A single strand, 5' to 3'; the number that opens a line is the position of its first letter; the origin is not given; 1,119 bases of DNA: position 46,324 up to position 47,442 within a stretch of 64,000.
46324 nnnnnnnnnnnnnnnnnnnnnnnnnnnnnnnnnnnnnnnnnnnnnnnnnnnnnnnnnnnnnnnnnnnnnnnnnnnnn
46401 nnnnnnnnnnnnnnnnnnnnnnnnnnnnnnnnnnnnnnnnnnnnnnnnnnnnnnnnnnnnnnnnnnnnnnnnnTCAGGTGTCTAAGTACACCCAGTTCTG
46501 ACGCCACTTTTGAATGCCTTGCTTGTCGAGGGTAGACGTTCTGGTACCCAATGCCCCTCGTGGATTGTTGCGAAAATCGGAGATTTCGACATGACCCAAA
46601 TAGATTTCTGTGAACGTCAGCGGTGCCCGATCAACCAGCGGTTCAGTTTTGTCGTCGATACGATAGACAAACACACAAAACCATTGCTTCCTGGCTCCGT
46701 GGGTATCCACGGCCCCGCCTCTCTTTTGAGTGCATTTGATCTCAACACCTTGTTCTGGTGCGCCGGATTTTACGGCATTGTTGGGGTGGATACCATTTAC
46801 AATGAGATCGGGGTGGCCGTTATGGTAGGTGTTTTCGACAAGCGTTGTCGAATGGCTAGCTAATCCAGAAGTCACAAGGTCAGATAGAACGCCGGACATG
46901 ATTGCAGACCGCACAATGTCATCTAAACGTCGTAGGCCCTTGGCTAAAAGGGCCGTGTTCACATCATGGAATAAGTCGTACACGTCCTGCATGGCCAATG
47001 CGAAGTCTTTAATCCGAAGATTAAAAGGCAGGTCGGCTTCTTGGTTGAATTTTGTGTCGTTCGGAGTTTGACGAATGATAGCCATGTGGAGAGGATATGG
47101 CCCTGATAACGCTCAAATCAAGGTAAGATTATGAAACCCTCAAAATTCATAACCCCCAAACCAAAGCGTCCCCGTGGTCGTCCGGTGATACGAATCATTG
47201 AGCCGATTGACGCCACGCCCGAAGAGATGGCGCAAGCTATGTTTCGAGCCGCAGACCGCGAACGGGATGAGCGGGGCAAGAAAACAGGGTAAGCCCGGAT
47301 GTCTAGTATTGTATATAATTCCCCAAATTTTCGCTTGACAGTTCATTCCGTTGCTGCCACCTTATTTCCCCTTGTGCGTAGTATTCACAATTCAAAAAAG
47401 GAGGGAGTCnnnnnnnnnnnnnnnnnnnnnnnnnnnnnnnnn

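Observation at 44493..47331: IS1595-family element that has captured a complete type II restriction-modification system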

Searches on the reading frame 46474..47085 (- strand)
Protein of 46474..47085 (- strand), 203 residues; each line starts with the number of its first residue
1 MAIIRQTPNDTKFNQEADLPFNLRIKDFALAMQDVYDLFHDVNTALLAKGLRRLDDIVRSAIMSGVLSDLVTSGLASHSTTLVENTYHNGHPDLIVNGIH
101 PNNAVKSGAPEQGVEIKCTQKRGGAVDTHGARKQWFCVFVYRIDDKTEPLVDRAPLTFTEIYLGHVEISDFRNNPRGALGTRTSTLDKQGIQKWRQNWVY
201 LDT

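Call 3: search_protein_families(library=pfam, proteins=[window:46474-47085:-], max_evalue=0.1)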
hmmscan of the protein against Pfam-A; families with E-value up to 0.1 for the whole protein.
window:46474-47085:- (203 aa): 0 families

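Call 4: search_protein_families(library=ncbifam, proteins=[window:46474-47085:-], max_evalue=0.1)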
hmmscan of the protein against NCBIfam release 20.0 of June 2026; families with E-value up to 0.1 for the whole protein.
window:46474-47085:- (203 aa): 0 families

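Call 7: search_solved_structures(query=window:46474-47085:-, max_evalue=10, show_alignments=2)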
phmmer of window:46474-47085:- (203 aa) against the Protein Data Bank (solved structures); distinct sequences matched with E-value up to 10: 0.

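Call 8: search_protein_families(library=padloc, proteins=[window:46474-47085:-], max_evalue=0.1)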
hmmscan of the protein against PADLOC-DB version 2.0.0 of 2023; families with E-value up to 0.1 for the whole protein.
window:46474-47085:- (203 aa): 1 family
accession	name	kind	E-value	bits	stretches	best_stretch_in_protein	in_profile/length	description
PDLC03564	REase_II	-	0.007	13.7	1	62-97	58-94/267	Type II restriction enzyme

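Call 9: find_homologous_proteins(query=window:46474-47085:-)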
Query window:46474-47085:- (203 aa): 6649 proteins with E <= 0.001 among 6770 candidates; the best 120 are listed.
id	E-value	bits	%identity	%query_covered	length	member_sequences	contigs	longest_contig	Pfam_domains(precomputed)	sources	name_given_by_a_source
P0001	4.5e-134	462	100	100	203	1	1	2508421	-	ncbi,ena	-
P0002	3.5e-91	322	68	100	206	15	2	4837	-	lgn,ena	-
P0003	2.7e-90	319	68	100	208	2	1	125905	-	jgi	jgi:hypothetical protein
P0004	4.1e-90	319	67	100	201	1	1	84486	-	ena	-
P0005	1.0e-89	317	67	100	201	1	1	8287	-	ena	-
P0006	1.7e-89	317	66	100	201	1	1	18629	-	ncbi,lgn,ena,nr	ncbi:MAG: hypothetical protein OXN81_07370 [Alphaproteobacteria bacterium]|nr:hypothetical protein [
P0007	2.8e-89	316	67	100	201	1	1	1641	-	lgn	-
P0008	4.6e-89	315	67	100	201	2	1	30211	-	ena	-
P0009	9.3e-89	314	66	100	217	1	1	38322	-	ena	-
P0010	1.0e-88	314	67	100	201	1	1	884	-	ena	-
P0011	1.1e-88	314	66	100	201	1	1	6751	-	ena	-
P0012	1.1e-88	314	64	100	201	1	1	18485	-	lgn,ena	-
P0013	1.5e-88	314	65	100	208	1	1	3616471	-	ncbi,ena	-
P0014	1.9e-88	313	66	100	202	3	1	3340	-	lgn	-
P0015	2.0e-88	313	66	100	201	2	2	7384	-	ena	-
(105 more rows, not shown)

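Call 10: find_encoding_contigs(protein=P0001, flank=6000, max_places=3)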
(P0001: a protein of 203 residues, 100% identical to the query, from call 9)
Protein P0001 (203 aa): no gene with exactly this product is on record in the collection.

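Call 11: find_encoding_contigs(protein=P0003, flank=6000, max_places=3)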
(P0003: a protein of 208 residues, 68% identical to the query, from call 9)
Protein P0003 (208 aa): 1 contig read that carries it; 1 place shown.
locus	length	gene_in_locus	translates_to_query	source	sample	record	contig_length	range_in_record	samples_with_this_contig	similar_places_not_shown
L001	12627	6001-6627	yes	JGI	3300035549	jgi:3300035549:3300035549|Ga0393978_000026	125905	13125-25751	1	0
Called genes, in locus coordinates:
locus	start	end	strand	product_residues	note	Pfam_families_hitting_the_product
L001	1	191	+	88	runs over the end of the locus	-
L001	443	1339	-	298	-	PF00296:Bac_luciferase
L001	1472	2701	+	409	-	PF13581:HATPase_c_2 (weak), PF02518:HATPase_c (faint), PF14213:DUF4325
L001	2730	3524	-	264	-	PF12697:Abhydrolase_6, PF00561:Abhydrolase_1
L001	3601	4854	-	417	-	PF00296:Bac_luciferase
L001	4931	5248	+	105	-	-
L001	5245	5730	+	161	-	-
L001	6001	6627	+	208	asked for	-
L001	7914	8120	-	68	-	-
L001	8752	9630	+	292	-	PF01694:Rhomboid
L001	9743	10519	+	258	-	PF00106:adh_short, PF08659:KR, PF01370:Epimerase (weak), PF13561:adh_short_C2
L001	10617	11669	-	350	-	PF02775:TPP_enzyme_C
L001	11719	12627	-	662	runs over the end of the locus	PF01558:POR, PF01855:POR_N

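Call 12: find_encoding_contigs(protein=P0013, flank=6000, max_places=3)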
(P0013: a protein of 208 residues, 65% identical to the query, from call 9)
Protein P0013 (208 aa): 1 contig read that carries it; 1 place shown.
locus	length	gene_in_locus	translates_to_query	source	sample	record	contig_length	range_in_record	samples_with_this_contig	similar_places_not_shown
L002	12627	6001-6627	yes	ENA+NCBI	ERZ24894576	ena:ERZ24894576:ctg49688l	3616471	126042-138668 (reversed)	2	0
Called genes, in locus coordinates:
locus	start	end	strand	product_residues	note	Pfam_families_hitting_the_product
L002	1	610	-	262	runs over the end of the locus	PF00561:Abhydrolase_1, PF12697:Abhydrolase_6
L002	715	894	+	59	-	-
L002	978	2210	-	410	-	PF00296:Bac_luciferase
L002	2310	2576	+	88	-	-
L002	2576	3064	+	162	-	-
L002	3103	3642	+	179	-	-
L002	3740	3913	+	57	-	PF05016:ParE_toxin (weak)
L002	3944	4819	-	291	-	-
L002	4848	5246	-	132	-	PF01609:DDE_Tnp_1, PF13586:DDE_Tnp_1_2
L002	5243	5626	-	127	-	PF13340:DUF4096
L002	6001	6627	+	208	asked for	-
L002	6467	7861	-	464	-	PF01555:N6_N4_Mtase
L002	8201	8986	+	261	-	PF01694:Rhomboid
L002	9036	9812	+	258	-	PF00106:adh_short, PF08659:KR, PF01370:Epimerase (weak), PF13561:adh_short_C2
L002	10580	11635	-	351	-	PF02775:TPP_enzyme_C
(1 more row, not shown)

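Call 22: predict_structure(alignment_id=A1)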
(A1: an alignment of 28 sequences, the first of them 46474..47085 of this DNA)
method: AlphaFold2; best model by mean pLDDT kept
length: 203 residues; sequences in the alignment: 28
mean_pLDDT: 46.1   pTM: 0.45
mean pLDDT of the five models: 46.1, 45.9, 45.4, 43.7, 41.9
residues with pLDDT >= 90: 0; 70-90: 18; 50-70: 66; < 50: 119
segments of 3 or more residues with pLDDT < 50: 1-4, 20-22, 60-64, 79-166, 174-186, 199-203
pLDDT, mean of each block of 10 residues (from residue 1): 52 63 61 71 71 54 54 56 31 25 31 31 28 30 36 35 46 43 50 54 37
secondary structure, 60 per line:
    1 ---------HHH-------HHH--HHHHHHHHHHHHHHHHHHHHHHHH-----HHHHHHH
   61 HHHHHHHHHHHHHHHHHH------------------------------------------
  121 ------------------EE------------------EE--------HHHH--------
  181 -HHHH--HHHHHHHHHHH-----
elements in order: H25-48 H54-78 H169-172 H182-185 H188-198

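Call 46: search_solved_structures(query=A1, max_evalue=10, show_alignments=3)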
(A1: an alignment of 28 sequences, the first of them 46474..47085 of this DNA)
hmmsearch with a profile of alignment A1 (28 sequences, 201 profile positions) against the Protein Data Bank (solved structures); distinct sequences matched with E-value up to 10: 0.

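Call 49: find_encoding_contigs(protein=P0123, flank=4000, max_places=5)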
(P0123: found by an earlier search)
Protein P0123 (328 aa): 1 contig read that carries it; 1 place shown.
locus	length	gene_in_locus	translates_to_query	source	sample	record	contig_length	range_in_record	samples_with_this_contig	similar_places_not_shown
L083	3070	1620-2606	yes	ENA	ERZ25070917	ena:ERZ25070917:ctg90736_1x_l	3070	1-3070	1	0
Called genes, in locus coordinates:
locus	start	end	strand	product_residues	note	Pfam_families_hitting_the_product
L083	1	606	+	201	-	?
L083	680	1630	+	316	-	PF12760:Zn_ribbon_IS1595, PF12762:DDE_Tnp_IS1595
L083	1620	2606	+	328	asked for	PF01555:N6_N4_Mtase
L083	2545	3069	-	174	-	?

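Call 51: find_related_loci(query=A1, collection=metagenome_contigs, flank=5000)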
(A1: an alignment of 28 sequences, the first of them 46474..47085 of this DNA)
Query A1 (203 aa) in metagenome_contigs; peptide patterns used: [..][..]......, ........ (x = any residue, [..] = any of these).
600 stretches matched a pattern (row limit reached: there are more); 541 encode a relative of the query (tblastn E <= 1e-3); the best 80 are kept; 80 distinct loci.
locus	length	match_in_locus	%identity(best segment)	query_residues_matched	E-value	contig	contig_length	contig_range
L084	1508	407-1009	63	1-203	7e-99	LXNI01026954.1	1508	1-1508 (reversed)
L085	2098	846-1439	67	1-200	3e-96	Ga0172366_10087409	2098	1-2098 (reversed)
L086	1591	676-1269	67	1-200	8e-98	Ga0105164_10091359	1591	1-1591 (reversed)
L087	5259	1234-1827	65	1-200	8e-92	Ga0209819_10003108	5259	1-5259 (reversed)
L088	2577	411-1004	66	1-200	1e-93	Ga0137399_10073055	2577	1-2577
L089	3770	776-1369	66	1-200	3e-91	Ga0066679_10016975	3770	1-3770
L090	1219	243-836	66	1-200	2e-97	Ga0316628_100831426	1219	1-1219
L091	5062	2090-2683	65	1-200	5e-90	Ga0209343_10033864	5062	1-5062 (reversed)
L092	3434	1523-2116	65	1-200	8e-91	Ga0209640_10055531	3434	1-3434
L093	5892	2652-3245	65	1-200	7e-90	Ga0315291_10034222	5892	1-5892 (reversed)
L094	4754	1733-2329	65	1-201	5e-90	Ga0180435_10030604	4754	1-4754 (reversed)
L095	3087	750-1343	65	1-200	3e-91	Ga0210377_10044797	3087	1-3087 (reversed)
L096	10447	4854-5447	63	1-200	2e-89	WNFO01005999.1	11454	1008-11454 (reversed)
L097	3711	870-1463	64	1-200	6e-90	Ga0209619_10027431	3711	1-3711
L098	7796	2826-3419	64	1-200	1e-89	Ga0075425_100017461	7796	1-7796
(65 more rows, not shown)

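Call 61: search_protein_representatives(protein=window:46474-47085:-)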
Query: 203 residues. Proteins with E-value up to 0.001 (for the whole library): 633; up to 1e-10: 349; up to 1e-30: 63. The best 150 are listed.
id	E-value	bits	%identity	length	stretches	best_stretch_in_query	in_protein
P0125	2.9e-78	278.3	66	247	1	4-201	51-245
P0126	1.1e-66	240.5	55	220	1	1-202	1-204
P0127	5.4e-61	221.9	55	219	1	9-202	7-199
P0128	1.7e-59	217.0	59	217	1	2-172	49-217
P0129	5.6e-56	205.6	50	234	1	5-202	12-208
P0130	5.4e-54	199.1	48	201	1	1-202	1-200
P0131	1.0e-53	198.2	60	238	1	37-182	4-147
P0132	6.8e-53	195.5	60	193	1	9-157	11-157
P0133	1.6e-50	187.7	61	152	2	87-200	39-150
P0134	5.3e-50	186.1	60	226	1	3-151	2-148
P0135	2.3e-49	184.0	63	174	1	2-136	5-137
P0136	5.2e-49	182.8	62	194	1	5-151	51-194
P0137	7.6e-49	182.3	45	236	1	9-201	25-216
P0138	3.7e-48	180.0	62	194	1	27-161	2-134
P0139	1.4e-46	174.9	59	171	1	46-182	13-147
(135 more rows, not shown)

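Call 68: search_dna_similar(query=window:46474-47085:-, collection=plasmids, mode=protein, max_rows=15)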
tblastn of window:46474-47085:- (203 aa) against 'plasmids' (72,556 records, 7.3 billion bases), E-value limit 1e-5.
Records with a match: 21; places in all: 23; records where one place covers at least 80% of the query: 19.
Best place of each record, by identity: 60-80% 3; <60% 18.
By first word of the organism name: Klebsiella 9; Gordonia 3; Rhizobium 2; Raoultella 1; Citrobacter 1; Pseudomonas 1; Ralstonia 1; Iamia 1; Acidiphilium 1; Mycobacterium 1.
By predicted mobility (MOB-suite, as given by PLSDB): mobilizable 17; non-mobilizable 3; conjugative 1.
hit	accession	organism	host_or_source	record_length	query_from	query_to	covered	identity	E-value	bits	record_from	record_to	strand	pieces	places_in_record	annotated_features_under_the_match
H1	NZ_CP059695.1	Gordonia rubripertincta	Cell culture,soil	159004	3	202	99%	64.0%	2e-81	270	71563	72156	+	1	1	hypothetical protein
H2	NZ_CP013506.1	Rhizobium sp. N1341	Phaseolus vulgaris,Whole ...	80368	2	200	98%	60.5%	7e-72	243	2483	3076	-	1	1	hypothetical protein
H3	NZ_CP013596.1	Rhizobium sp. N741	Phaseolus vulgaris,Whole ...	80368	2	200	98%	60.5%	7e-72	243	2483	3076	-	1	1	hypothetical protein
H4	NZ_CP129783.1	Klebsiella pneumoniae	Homo sapiens,whole organism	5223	5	202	98%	59.1%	2e-62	263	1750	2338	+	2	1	hypothetical protein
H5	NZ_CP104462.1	Raoultella ornithinolytica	whole organism,wastewater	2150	5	202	98%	59.1%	1e-78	254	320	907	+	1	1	hypothetical protein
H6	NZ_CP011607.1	Citrobacter freundii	Homo sapiens,Urine/Genitourinary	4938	5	202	98%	59.1%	5e-76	254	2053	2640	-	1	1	hypothetical protein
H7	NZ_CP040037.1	Klebsiella pneumoniae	Homo sapiens,urine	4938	5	202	98%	59.1%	5e-76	254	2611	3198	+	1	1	hypothetical protein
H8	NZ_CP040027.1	Klebsiella pneumoniae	Homo sapiens,blood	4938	5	202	98%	59.1%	5e-76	254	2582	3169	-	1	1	hypothetical protein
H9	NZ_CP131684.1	Klebsiella pneumoniae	Homo sapiens,culture,Abs/pus/wd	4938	5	202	98%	59.1%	5e-76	254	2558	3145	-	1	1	hypothetical protein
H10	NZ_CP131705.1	Klebsiella pneumoniae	Homo sapiens,culture,urine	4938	5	202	98%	59.1%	5e-76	254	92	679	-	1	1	hypothetical protein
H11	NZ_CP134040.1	Klebsiella pneumoniae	Homo sapiens,blood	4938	5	202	98%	59.1%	5e-76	254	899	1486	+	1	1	hypothetical protein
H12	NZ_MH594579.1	Pseudomonas aeruginosa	Homo sapiens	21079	5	202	98%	59.1%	1e-75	253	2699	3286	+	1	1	hypothetical protein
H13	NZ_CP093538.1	Ralstonia pseudosolanacearum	cell culture,pepper stem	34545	9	200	95%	59.9%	1e-72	245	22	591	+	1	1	hypothetical protein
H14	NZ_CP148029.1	Gordonia hongkongensis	cell culture,Styx glacier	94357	3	203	99%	56.9%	6e-71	240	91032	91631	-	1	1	hypothetical protein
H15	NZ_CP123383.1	Gordonia sp. SMJS1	Pure culture,sediment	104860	3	203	99%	56.9%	8e-71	239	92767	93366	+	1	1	hypothetical protein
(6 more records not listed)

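Call 69: predict_structure(alignment_id=A2)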
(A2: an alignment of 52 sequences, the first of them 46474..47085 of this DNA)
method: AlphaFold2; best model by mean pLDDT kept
length: 203 residues; sequences in the alignment: 52
mean_pLDDT: 93.8   pTM: 0.90
mean pLDDT of the five models: 93.8, 92.8, 92.5, 92.5, 91.8
residues with pLDDT >= 90: 172; 70-90: 24; 50-70: 7; < 50: 0
segments of 3 or more residues with pLDDT < 50: none
pLDDT, mean of each block of 10 residues (from residue 1): 92 98 98 98 96 95 97 98 96 96 90 95 91 96 95 96 96 72 84 97 94
secondary structure, 60 per line:
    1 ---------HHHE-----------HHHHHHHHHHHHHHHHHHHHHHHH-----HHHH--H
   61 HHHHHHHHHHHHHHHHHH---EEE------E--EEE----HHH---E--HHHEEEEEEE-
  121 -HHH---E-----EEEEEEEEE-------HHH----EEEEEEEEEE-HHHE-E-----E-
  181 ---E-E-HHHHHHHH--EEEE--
elements in order: H25-48 H54-57 H60-78 E82-84 E94-96 E113-119 E134-142 E157-166 H188-195 E198-201

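Call 71: get_annotated_region(hit=H6, flank=3000)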
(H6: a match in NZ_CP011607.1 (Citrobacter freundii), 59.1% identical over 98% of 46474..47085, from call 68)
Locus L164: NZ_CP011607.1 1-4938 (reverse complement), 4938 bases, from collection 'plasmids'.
description: Citrobacter freundii strain CAV1321 plasmid pCAV1321-4938, complete sequence
organism: Citrobacter freundii (NCBI taxid 546)
taxonomy: Bacteria; Pseudomonadota; Gammaproteobacteria; Enterobacterales; Enterobacteriaceae; Citrobacter; Citrobacter freundii
host: -; source: Homo sapiens,Urine/Genitourinary; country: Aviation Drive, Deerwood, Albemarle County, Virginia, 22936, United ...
typing (MOB-suite, as given by PLSDB): mobilizable; replicon ColRNAI_rep_cluster_1987; relaxase MOBP
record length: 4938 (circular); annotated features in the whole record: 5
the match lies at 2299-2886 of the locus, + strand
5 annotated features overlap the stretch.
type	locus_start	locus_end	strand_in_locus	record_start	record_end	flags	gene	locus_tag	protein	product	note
CDS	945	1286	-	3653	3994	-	-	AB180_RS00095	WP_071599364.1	MobC family plasmid mobilization relaxosome protein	-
CDS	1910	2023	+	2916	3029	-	-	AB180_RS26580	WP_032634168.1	hypothetical protein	-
CDS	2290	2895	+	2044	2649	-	-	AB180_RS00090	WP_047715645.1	hypothetical protein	-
CDS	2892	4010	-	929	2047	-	-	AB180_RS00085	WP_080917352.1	DNA methyltransferase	GO:0006306 - DNA methylation [Evidence IEA]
CDS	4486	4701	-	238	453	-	-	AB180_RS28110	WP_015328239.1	MbeD family mobilization/exclusion protein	-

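Call 72: fold_search(model_id=the predicted structure, library=pdb)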
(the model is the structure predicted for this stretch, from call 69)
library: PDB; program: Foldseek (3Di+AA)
matches with E <= 10: 146; with E <= 0.001: 0
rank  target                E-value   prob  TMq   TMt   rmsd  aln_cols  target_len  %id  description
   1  1ev7_B                3.0e-03  0.98  0.37  0.27   8.2       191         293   15  CRYSTAL STRUCTURE OF DNA RESTRICTION ENDONUCLEASE NAEI (released 2000-10-19)
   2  1ev7_A                5.0e-03  0.96  0.36  0.26   8.5       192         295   15  CRYSTAL STRUCTURE OF DNA RESTRICTION ENDONUCLEASE NAEI (released 2000-10-19)
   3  1iaw_A                8.9e-03  0.90  0.35  0.25   8.4       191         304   14  CRYSTAL STRUCTURE OF NAEI COMPLEXED WITH 17MER DNA (released 2001-08-03)
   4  1dmu_A                9.4e-03  0.87  0.35  0.26   6.8       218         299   12  Crystal structure of the restriction endonuclease BglI (e.c.3.1.21.4) bound to its dna recognition sequence (released 1999-12-18)
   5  1bss_B                1.8e-02  0.69  0.36  0.34   9.8       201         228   14  ECORV-T93A/DNA/CA2+ (released 1998-09-02)
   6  1b97_A                2.0e-02  0.75  0.35  0.31   6.4       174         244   11  ANALYSIS OF A MUTATIONAL HOT-SPOT IN THE ECORV RESTRICTION ENDONUCLEASE: A CATALYTIC ROLE FOR A MAIN CHAIN CARBONYL GR (released 1999-02-26)
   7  2rve_B                2.1e-02  0.72  0.33  0.32   8.6       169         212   12  THE CRYSTAL STRUCTURE OF ECORV ENDONUCLEASE AND OF ITS COMPLEXES WITH COGNATE AND NON-COGNATE DNA SEGMENTS (released 1992-01-15)
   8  1bua_B                2.1e-02  0.69  0.33  0.30   6.8       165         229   11  STRUCTURAL AND ENERGETIC ORIGINS OF INDIRECT READOUT IN SITE-SPECIFIC DNA CLEAVAGE BY A RESTRICTION ENDONUCLEASE (released 1998-09-09)
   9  1eon_A                2.4e-02  0.60  0.31  0.28   7.9       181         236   13  ECORV BOUND TO 3'-S-PHOSPHOROTHIOLATE DNA AND CA2+ (released 2000-04-04)
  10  1stx_A                3.1e-02  0.66  0.33  0.30   6.7       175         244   11  Structure of the K38A mutant of EcoRV bound to cognate DNA and Mn2+ (released 2004-04-06)
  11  2ge5_A                3.3e-02  0.60  0.32  0.30   8.0       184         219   11  EcoRV Restriction Endonuclease C-terminal deletion mutant/GATATC/Ca2+ (released 2006-07-04)
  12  1rv5_B                3.3e-02  0.57  0.32  0.30   6.9       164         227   13  COMPLEX OF ECORV ENDONUCLEASE WITH D(AAAGAT)/D(ATCTT) (released 1998-11-11)
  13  1eo4_B                3.5e-02  0.63  0.38  0.34   8.7       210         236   14  ECORV BOUND TO MN2+ AND COGNATE DNA CONTAINING A 3'S SUBSTITION AT THE CLEAVAGE SITE (released 2000-04-04)
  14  1sx8_A                4.0e-02  0.47  0.30  0.27   8.8       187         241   10  EcoRV bound to cognate DNA and Mn2+ (released 2004-04-06)
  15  1eo3_B                4.3e-02  0.47  0.34  0.31   8.3       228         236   14  INHIBITION OF ECORV ENDONUCLEASE BY DEOXYRIBO-3'-S-PHOSPHOROTHIOLATES: A HIGH RESOLUTION X-RAY CRYSTALLOGRAPHIC STUDY (released 2000-04-04)
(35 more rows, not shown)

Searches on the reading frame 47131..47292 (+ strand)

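Call 3: search_protein_families(library=pfam, proteins=[window:47131-47292:+], max_evalue=0.1)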
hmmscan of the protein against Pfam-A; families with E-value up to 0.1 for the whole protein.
window:47131-47292:+ (53 aa): 1 family
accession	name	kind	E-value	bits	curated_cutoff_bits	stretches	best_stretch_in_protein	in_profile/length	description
PF18460.6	HetR_C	-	0.064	13.6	27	1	15-38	26-49/79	Heterocyst differentiation regulator C-terminal Hood domain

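Call 4: search_protein_families(library=ncbifam, proteins=[window:47131-47292:+], max_evalue=0.1)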
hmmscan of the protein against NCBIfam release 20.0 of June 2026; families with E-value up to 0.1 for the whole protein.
window:47131-47292:+ (53 aa): 0 families

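Call 8: search_protein_families(library=padloc, proteins=[window:47131-47292:+], max_evalue=0.1)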
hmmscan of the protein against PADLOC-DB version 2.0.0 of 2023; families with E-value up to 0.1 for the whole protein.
window:47131-47292:+ (53 aa): 0 families
